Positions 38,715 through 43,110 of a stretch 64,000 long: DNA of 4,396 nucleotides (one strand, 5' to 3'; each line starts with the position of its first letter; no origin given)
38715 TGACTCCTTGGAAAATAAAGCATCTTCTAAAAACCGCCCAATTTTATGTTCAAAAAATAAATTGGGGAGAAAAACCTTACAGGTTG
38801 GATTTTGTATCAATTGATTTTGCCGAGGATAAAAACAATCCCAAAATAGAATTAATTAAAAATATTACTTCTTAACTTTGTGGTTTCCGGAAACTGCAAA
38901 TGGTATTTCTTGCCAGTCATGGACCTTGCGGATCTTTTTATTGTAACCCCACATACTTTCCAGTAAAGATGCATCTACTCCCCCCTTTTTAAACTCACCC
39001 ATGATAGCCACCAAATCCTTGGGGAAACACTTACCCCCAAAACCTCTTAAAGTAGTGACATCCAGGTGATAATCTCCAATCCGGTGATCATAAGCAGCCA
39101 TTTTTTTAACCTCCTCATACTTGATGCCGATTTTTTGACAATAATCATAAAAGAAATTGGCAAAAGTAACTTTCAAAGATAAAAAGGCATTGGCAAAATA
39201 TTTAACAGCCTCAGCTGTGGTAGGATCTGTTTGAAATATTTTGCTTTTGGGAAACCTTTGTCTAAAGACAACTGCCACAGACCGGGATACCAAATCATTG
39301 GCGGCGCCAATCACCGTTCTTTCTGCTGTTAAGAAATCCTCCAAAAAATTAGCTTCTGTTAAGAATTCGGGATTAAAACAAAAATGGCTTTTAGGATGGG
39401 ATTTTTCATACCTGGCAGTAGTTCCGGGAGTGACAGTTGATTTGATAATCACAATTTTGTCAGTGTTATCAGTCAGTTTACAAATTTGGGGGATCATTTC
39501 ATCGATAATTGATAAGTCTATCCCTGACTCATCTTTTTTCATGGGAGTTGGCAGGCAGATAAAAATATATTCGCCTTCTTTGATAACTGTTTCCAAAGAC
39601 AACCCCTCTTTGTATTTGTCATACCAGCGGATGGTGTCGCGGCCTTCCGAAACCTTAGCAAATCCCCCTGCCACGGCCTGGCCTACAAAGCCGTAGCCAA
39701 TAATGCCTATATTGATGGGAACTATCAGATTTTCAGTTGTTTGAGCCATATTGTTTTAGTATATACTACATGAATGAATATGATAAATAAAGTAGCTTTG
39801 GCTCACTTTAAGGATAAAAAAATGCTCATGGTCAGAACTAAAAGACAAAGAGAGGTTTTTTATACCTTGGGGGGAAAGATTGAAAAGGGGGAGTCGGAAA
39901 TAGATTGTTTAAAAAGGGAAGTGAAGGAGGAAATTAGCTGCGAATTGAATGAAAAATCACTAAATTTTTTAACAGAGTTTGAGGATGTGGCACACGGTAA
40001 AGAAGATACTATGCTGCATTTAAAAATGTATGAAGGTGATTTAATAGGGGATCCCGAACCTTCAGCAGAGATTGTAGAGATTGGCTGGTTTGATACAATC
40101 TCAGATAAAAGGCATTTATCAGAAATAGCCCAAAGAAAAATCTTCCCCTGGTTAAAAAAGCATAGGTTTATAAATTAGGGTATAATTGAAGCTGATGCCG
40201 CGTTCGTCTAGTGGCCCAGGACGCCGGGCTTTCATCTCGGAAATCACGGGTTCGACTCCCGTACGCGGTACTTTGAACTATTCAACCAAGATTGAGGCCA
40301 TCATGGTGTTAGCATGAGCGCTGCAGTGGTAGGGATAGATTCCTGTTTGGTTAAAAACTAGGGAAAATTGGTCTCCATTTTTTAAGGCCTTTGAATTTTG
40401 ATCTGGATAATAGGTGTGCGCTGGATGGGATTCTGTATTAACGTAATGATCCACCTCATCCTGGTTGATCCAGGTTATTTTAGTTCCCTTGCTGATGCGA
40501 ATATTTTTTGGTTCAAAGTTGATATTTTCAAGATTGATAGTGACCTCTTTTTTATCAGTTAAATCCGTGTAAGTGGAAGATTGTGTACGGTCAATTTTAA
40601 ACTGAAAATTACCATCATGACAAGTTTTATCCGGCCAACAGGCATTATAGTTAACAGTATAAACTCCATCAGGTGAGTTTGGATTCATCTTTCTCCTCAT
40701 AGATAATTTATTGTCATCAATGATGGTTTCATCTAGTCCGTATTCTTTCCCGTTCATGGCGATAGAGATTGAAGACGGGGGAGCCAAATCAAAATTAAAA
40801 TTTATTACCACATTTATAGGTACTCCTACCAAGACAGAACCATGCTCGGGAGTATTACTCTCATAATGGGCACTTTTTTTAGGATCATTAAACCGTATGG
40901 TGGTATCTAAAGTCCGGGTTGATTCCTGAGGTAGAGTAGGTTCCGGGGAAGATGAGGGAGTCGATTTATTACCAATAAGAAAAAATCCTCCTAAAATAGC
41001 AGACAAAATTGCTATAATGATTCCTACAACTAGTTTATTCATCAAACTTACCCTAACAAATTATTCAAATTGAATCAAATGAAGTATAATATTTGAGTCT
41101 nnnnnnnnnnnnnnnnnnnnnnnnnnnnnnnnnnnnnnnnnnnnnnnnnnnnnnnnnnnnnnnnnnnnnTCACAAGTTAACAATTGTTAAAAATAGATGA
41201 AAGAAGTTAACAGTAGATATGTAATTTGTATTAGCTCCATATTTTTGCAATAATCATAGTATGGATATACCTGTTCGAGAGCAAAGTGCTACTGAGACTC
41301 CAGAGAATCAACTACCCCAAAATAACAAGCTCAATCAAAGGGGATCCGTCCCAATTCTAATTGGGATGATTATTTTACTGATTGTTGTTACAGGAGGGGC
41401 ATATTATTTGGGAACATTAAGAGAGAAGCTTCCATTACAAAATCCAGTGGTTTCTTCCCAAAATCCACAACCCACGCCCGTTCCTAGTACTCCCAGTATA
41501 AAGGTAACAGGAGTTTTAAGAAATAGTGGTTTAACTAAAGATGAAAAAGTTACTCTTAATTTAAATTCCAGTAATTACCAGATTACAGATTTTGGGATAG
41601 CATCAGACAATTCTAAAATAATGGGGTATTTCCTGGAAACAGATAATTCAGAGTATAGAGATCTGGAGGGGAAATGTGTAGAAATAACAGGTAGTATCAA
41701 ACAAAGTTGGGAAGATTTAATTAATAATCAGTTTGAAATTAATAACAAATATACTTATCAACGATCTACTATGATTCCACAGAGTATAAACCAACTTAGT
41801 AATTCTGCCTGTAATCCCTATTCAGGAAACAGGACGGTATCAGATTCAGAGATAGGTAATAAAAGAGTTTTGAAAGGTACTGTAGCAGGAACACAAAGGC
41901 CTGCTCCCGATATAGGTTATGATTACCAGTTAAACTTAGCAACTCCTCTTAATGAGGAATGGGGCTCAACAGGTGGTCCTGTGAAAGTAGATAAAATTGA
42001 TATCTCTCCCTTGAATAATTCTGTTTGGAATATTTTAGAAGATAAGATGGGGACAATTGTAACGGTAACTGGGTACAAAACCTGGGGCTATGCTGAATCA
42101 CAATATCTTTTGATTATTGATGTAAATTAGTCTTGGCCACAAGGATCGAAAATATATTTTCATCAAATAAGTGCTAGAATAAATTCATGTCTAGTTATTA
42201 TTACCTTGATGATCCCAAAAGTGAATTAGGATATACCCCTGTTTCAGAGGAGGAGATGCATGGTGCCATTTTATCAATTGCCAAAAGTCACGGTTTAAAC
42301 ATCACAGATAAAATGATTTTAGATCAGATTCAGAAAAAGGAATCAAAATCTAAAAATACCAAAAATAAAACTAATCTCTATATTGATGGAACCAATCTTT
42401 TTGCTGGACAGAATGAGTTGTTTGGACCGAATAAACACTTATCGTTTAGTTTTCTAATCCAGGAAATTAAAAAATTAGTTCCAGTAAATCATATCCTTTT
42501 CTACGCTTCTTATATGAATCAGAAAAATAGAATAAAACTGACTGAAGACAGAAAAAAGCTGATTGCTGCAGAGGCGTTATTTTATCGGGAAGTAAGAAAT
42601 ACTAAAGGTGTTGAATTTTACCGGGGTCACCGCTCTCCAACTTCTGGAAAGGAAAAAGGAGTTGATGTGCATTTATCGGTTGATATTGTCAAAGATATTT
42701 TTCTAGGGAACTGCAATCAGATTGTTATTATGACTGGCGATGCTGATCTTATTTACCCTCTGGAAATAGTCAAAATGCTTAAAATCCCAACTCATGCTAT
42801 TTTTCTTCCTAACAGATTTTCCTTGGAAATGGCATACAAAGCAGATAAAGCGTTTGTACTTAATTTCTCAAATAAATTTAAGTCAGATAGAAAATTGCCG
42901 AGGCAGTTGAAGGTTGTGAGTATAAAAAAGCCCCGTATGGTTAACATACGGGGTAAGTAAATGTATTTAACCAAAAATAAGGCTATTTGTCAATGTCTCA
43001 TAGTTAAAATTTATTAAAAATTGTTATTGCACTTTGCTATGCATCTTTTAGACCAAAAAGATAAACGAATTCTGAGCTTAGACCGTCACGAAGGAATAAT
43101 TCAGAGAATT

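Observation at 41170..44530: tRNA-Lys(UUU)-adjacent 3.3-kb segment flanked by imperfect 47-bp direct repeats, with NYN-domain cargo and a Fic gene just outside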

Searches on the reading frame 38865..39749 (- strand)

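Call 8: search_protein_families(library=pfam, proteins=[window:38865-39749:-], max_evalue=0.01)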
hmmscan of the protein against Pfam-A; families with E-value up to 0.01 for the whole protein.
window:38865-39749:- (294 aa): 2 families
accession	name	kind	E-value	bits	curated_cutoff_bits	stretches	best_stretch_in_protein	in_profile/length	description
PF00984.24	UDPG_MGDP_dh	-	1.6e-21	76.6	25.4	1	178-271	2-93/94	UDP-glucose/GDP-mannose dehydrogenase family, central domain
PF03721.20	UDPG_MGDP_dh_N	-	8e-21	74.9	27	1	49-152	67-178/187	UDP-glucose/GDP-mannose dehydrogenase family, NAD binding domain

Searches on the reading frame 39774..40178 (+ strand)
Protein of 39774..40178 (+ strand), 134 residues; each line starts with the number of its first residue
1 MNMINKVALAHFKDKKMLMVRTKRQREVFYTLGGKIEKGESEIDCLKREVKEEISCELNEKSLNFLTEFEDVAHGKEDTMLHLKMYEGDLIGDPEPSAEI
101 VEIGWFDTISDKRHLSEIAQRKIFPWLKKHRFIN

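Call 8: search_protein_families(library=pfam, proteins=[window:39774-40178:+], max_evalue=0.01)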
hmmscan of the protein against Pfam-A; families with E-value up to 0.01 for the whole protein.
window:39774-40178:+ (134 aa): 2 families
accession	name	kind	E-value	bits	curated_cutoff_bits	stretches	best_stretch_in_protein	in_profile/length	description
PF00293.34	NUDIX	-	1.4e-11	45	21.1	1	14-127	13-134/134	NUDIX domain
PF13869.12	NUDIX_2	-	0.0042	17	27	1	16-59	59-100/188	Nucleotide hydrolase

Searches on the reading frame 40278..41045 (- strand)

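Call 8: search_protein_families(library=pfam, proteins=[window:40278-41045:-], max_evalue=0.01)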
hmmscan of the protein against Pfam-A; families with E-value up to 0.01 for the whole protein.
window:40278-41045:- (255 aa): 3 families
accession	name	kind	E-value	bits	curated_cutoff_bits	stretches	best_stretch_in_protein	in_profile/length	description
PF00127.26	Copper-bind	-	6.1e-12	46.3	21.2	1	167-254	4-98/99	Copper binding proteins, plastocyanin/azurin family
PF04234.18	CopC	-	1.2e-07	33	23.3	1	60-151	3-92/92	CopC domain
PF13473.12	Cupredoxin_1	-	5.3e-07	30.1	27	1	161-254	16-104/104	Cupredoxin-like domain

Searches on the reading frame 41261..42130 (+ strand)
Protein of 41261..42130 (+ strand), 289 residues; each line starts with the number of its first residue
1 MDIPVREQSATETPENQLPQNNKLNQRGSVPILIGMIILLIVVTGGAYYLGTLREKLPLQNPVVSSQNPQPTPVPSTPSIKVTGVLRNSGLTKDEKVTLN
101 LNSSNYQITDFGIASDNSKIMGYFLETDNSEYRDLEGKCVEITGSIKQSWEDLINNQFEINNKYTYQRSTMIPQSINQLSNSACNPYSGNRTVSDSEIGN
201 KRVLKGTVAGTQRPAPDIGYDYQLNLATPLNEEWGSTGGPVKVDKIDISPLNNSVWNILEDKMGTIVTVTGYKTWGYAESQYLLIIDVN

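Call 8: search_protein_families(library=pfam, proteins=[window:41261-42130:+], max_evalue=0.01)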
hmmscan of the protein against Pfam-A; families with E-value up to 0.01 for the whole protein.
window:41261-42130:+ (289 aa): 0 families

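Call 49: find_homologous_proteins(query=window:41261-42130:+)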
Query window:41261-42130:+ (289 aa): 32 proteins with E <= 0.001 among 764 candidates.
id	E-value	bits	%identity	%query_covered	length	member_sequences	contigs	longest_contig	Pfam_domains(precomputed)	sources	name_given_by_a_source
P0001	8.8e-188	641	100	100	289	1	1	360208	-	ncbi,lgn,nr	ncbi:MAG: hypothetical protein Q8P92_02695 [Candidatus Daviesbacteria bacterium]|nr:hypothetical pro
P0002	2.4e-96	341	76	72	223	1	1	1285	-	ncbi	-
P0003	1.2e-51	194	41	91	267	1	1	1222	-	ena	-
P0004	7.3e-51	191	42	72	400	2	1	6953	-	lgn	-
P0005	2.7e-46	176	38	99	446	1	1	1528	-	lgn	-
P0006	2.0e-44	170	39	94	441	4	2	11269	-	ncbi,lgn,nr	ncbi:hypothetical protein HYW54_05600 [Candidatus Gottesmanbacteria bacterium]|nr:hypothetical prote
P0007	4.3e-44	169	38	97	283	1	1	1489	-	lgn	-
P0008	9.3e-44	168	38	85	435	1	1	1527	-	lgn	-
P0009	4.2e-43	166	38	94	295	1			-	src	-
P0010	4.6e-43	166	43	72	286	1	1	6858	-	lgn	-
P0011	5.7e-43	166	39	88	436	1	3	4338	-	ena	-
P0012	7.6e-43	165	37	97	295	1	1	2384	-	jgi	-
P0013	1.1e-41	161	39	85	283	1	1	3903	-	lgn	-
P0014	1.1e-41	161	42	76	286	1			-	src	-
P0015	1.3e-41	161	36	94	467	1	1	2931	-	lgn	-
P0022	1.0e-36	145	35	94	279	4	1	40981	-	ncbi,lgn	-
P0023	1.0e-33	135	37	71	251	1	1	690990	-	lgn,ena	-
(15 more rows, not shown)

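Call 50: find_encoding_contigs(protein=P0023, flank=10000, max_places=3)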
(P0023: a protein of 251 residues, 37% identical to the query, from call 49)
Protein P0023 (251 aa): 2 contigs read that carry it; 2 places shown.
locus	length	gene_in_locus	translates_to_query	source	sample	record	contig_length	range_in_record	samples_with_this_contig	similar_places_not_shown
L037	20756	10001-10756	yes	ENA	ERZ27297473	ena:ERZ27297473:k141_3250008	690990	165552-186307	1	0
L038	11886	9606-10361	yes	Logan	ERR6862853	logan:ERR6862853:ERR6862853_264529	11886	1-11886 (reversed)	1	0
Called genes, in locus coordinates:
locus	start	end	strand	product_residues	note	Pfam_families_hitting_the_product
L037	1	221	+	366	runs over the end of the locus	PF01757:Acyl_transf_3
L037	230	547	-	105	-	-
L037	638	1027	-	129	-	PF01464:SLT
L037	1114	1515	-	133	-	-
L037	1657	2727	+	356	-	PF06500:FrsA-like (weak), PF02129:Peptidase_S15 (weak), PF00561:Abhydrolase_1, PF01738:DLH (faint), PF12146:Hydrolase_4, PF12697:Abhydrolase_6 (weak), PF00326:Peptidase_S9 (weak), PF08840:BAAT_C (weak)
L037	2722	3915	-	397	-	PF01794:Ferric_reduct, PF00970:FAD_binding_6 (weak), PF08022:FAD_binding_8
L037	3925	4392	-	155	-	PF07731:Cu-oxidase_2 (faint), PF13473:Cupredoxin_1, PF00127:Copper-bind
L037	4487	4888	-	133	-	-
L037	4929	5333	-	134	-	PF18899:DUF5655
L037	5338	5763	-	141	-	-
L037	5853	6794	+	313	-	PF08240:ADH_N, PF00107:ADH_zinc_N, PF13602:ADH_zinc_N_2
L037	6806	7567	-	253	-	PF05175:MTS (weak), PF01209:Ubie_methyltran, PF01135:PCMT, PF13489:Methyltransf_23, PF08241:Methyltransf_11, PF08242:Methyltransf_12, PF13649:Methyltransf_25, PF13847:Methyltransf_31, +1 more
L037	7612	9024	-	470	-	PF03193:RsgA_GTPase (faint), PF25199:nSTAND_NTPase5 (faint), PF00005:ABC_tran, PF02463:SMC_N (faint), PF13476:AAA_23 (faint), PF13555:AAA_29 (faint), PF20720:nSTAND3 (faint), PF00005:ABC_tran, +3 more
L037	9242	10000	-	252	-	PF00515:TPR_1 (faint), PF07719:TPR_2 (faint), PF13424:TPR_12 (faint), PF13432:TPR_16 (faint)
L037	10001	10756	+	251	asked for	-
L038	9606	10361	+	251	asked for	-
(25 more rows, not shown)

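Call 51: find_encoding_contigs(protein=P0022, flank=10000, max_places=3)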
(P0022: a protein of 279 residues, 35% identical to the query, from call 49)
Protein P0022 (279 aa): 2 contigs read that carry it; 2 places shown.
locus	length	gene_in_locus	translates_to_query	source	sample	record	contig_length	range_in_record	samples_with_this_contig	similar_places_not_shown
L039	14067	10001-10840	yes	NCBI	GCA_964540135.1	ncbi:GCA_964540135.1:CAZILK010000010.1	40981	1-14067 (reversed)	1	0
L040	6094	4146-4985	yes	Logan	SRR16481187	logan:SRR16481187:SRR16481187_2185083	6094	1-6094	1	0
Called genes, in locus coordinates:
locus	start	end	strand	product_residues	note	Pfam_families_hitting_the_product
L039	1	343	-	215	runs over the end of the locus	PF03575:Peptidase_S51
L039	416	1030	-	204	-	PF00293:NUDIX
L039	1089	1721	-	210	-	-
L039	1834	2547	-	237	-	PF00106:adh_short, PF01370:Epimerase (weak), PF08659:KR (faint), PF13561:adh_short_C2, PF23441:SDR (weak)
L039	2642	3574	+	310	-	PF00389:2-Hacid_dh, PF02826:2-Hacid_dh_C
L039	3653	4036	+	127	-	PF00903:Glyoxalase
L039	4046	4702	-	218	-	-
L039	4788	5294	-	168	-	-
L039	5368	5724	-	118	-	PF00903:Glyoxalase, PF12681:Glyoxalase_2, PF18029:Glyoxalase_6 (weak)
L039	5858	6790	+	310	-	PF01636:APH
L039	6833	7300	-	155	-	-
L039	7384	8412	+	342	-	PF00486:Trans_reg_C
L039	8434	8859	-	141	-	-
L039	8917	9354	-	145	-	PF09391:DUF2000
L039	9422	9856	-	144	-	PF00293:NUDIX, PF14815:NUDIX_4 (weak)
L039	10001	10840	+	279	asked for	-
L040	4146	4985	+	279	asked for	-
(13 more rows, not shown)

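Call 52: find_encoding_contigs(protein=P0006, flank=10000, max_places=3)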
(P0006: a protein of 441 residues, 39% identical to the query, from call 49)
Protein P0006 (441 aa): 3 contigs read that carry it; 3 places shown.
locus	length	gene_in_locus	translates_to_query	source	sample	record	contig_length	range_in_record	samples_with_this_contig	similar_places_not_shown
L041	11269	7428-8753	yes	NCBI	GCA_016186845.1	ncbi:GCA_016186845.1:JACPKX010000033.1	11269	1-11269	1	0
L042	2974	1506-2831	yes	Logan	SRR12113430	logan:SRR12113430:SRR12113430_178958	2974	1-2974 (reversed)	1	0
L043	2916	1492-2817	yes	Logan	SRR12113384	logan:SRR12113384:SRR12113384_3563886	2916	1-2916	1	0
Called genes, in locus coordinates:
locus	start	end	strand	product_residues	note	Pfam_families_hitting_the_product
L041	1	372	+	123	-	PF04020:Phage_holin_4_2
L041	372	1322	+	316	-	PF01933:CofD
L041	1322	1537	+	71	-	PF03840:SecG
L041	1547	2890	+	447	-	PF00496:SBP_bac_5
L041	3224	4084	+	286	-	-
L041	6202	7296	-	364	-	PF13936:HTH_38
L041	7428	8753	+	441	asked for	-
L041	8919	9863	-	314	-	PF13354:Beta-lactamase2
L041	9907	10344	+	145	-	PF02643:DUF192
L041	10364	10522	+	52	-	-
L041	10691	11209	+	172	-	PF02075:RuvC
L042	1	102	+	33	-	?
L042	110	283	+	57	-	-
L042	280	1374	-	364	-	PF13936:HTH_38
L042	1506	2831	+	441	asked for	-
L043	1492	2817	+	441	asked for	-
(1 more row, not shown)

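Call 91: search_protein_families(library=padloc, proteins=[window:41261-42130:+], max_evalue=0.01)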
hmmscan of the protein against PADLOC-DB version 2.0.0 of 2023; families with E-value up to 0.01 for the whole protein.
window:41261-42130:+ (289 aa): 0 families

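Call 92: search_protein_families(library=ncbifam, proteins=[window:41261-42130:+], max_evalue=0.01)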
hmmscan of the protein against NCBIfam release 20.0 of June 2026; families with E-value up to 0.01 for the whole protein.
window:41261-42130:+ (289 aa): 0 families

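Call 106: find_encoding_contigs(protein=P0002, flank=10000, max_places=3)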
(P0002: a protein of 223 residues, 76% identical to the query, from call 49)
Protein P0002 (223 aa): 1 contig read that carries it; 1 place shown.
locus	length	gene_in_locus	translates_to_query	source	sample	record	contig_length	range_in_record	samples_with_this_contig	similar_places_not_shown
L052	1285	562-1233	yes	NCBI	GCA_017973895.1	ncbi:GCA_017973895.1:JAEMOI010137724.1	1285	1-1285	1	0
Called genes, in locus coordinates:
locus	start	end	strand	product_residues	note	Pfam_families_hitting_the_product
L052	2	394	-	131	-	?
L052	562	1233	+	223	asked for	-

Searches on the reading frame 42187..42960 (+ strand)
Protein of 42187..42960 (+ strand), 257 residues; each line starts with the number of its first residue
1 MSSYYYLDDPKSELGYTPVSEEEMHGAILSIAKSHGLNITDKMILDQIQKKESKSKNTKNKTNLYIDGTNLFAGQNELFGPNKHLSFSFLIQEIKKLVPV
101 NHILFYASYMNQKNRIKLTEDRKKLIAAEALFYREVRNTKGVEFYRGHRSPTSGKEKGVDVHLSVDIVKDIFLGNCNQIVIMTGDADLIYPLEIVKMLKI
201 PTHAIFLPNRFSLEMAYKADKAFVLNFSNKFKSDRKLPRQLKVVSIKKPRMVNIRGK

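Call 8: search_protein_families(library=pfam, proteins=[window:42187-42960:+], max_evalue=0.01)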
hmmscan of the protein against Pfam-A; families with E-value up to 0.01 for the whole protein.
window:42187-42960:+ (257 aa): 1 family
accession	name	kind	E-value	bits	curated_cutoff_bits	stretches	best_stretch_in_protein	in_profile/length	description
PF01936.24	NYN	-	3.4e-12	47.5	24.2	1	61-221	1-140/145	NYN domain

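Call 17: find_encoding_contigs(protein=window:42187-42960:+, flank=10000, max_places=10)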
Protein window:42187-42960:+ (257 aa): no gene with exactly this product is on record in the collection.

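Call 91: search_protein_families(library=padloc, proteins=[window:42187-42960:+], max_evalue=0.01)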
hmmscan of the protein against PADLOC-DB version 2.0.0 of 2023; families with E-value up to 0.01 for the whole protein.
window:42187-42960:+ (257 aa): 1 family
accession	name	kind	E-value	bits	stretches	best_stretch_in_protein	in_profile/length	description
PDLC04163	HEC-09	-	3e-10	38.1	1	61-241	3-188/203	-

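Call 92: search_protein_families(library=ncbifam, proteins=[window:42187-42960:+], max_evalue=0.01)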
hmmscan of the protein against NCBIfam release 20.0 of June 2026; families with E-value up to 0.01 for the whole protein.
window:42187-42960:+ (257 aa): 1 family
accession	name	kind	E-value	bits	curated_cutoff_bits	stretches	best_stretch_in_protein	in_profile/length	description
TIGR00288.1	TIGR00288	hypoth_equivalog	0.00024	21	178.45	1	158-226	88-156/160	TIGR00288 family NYN domain-containing protein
